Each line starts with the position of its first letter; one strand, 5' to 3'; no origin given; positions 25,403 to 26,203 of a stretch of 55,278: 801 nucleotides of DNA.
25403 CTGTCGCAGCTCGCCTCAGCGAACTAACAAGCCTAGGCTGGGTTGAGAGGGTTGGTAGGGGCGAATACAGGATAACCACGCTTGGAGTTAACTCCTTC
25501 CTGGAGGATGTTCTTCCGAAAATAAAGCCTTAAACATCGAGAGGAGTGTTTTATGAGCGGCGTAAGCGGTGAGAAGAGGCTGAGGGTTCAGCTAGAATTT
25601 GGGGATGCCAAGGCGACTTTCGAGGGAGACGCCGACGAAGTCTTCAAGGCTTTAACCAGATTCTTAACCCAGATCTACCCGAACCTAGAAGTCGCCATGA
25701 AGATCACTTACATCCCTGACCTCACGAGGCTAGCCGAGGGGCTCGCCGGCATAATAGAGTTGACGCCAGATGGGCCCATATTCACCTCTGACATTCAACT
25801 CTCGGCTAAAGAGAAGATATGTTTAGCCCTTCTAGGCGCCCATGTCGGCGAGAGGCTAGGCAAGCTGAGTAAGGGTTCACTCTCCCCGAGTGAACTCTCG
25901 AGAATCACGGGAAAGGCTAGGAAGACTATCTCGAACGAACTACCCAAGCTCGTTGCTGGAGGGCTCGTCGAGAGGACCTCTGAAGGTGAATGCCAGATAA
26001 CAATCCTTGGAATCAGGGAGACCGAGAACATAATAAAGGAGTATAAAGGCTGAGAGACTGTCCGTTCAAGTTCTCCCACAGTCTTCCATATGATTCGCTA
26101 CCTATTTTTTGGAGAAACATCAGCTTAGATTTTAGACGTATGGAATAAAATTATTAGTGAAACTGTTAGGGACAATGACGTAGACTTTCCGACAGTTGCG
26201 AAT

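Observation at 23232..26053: Candidate undescribed system: four paralogous two-module wHTH proteins plus a divergent wHTH protein around a repeat-bearing promoter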

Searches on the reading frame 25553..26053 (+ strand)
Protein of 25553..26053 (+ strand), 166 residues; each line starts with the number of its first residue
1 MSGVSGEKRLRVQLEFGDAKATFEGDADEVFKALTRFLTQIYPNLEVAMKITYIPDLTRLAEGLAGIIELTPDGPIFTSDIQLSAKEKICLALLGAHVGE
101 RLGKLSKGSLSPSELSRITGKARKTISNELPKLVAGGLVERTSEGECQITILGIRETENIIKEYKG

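Call 3: search_protein_families(library=pfam, proteins=[window:25553-26053:+], max_evalue=10)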
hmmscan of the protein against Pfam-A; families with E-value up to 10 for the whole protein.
window:25553-26053:+ (166 aa): 7 families
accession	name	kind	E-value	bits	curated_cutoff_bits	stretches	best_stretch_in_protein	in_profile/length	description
PF01022.26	HTH_5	-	3.2e-05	24.1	22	1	104-140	10-46/47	Bacterial regulatory protein, arsR family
PF12802.13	MarR_2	-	0.00031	21.3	27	1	108-144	20-55/61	MarR family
PF25213.1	HVO_A0261_N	-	0.00034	20.9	35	1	102-153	17-67/86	HVO_A0261 N-terminal domain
PF12840.13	HTH_20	-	0.0046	17.4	27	1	105-141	13-50/51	Helix-turn-helix domain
PF13545.12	HTH_Crp_2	-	0.0076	16.6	27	1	106-152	19-62/70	Crp-like helix-turn-helix domain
PF01978.25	TrmB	-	0.0081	16.4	25.6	1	105-144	18-57/68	Sugar-specific transcriptional regulator TrmB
PF25212.1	HVO_A0114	-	0.018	15.3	27.6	1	108-146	35-73/84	HVO_A0114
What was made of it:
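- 25553..26053 (+): P4, 166 aa. Paralog of P3, and translationally coupled to it in most lineages. HTH_5 scores 24.1 bits against a cut-off of 22 (call 3).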

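Call 4: search_protein_families(library=ncbifam, proteins=[window:25553-26053:+], max_evalue=10)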
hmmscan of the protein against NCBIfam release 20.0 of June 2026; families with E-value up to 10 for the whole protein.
window:25553-26053:+ (166 aa): 5 families
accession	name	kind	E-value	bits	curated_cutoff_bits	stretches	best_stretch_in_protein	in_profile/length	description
NF033788.1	HTH_metalloreg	subfamily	0.00022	21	55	1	105-146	20-62/77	metalloregulator ArsR/SmtB family transcription factor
TIGR01884.1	cas_HTH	subfamily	0.0012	18.2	60.2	1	104-143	150-190/202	CRISPR-associated CARF protein Csa3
NF053755.1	MsvR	equivalog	0.0018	18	220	1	102-142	19-59/236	transcriptional factor MsvR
NF040939.2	trans_reg_lrs14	equivalog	0.046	13.8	90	1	109-145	36-72/103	Lrs14 family HTH-type transcriptional regulator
NF047906.1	CdPbTransRegCmtR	equivalog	0.14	12.1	150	1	79-146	4-71/104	Cd(II)/Pb(II)-sensing metalloregulatory transcriptional regulator CmtR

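Call 43: search_protein_families(library=padloc, proteins=[window:25553-26053:+], max_evalue=1)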
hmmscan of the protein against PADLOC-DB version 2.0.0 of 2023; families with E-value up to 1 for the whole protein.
window:25553-26053:+ (166 aa): 10 families
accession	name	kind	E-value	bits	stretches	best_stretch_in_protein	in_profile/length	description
PDLC01044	Csa3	-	1.1e-06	26.7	1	102-154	142-191/194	Type I-A associated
PDLC01879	CARF3--CARF_TM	-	1.6e-05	22.7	1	91-154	162-214/222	-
PDLC01434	CasR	-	0.00016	19.6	1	104-153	136-186/191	"CAS-I,CAS-II,CAS-III,CAS-IV,CAS-V,CAS-VI; associated_signaling"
PDLC01720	Csa3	-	0.00046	18.7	1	91-149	31-83/118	Csa3_1_CAS-I-II-III-IV-V-VI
PDLC01850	CARF3--CARF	-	0.00065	17.6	1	107-149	157-200/209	-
PDLC01268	CasR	-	0.00075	17.5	1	102-150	130-177/179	"CAS-I,CAS-II,CAS-III,CAS-IV,CAS-V,CAS-VI; associated_signaling"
PDLC01438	Csa3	-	0.0012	16.9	1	94-146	157-195/305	"CAS-I,CAS-II,CAS-III,CAS-IV,CAS-V,CAS-VI; associated_signaling"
PDLC01858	CARF3--CARF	-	0.0038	15.2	1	60-145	109-193/204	-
PDLC01848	CARF3--CARF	-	0.0054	14.4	1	102-151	143-187/197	-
PDLC04368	PDC-M05A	-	0.023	12.5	1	109-146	29-66/201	-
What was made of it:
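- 25553..26053 (+): The Csa3-type wHTH model scores 1e-6 (call 43).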

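Call 44: search_protein_families(library=phrogs, proteins=[window:25553-26053:+], max_evalue=1)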
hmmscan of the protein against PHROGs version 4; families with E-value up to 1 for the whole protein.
window:25553-26053:+ (166 aa): 10 families
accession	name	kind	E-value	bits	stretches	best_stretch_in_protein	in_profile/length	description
phrog_2440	-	transcription regulation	0.007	17.3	1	107-153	41-91/126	transcriptional regulator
phrog_11214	-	unknown function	0.0073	17.3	1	108-147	64-103/123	-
phrog_1123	-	unknown function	0.045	14.6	1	101-150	36-87/112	-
phrog_1032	-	DNA, RNA and nucleotide metabolism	0.063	14.2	1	112-146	40-74/281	replication initiation protein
phrog_18020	-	DNA, RNA and nucleotide metabolism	0.16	12.8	1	107-143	51-88/248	replication initiation O-like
phrog_270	-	DNA, RNA and nucleotide metabolism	0.19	12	1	108-145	64-103/383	replication initiation protein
phrog_678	-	DNA, RNA and nucleotide metabolism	0.22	12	1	111-146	87-122/346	replication initiation O-like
phrog_1368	-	transcription regulation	0.24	12.2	1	110-152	28-70/101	transcriptional regulator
phrog_17048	-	transcription regulation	0.26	11.9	1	95-128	59-92/182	anti-repressor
phrog_1687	-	transcription regulation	0.29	12.1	1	112-146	83-117/162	MarR family transcrition regulator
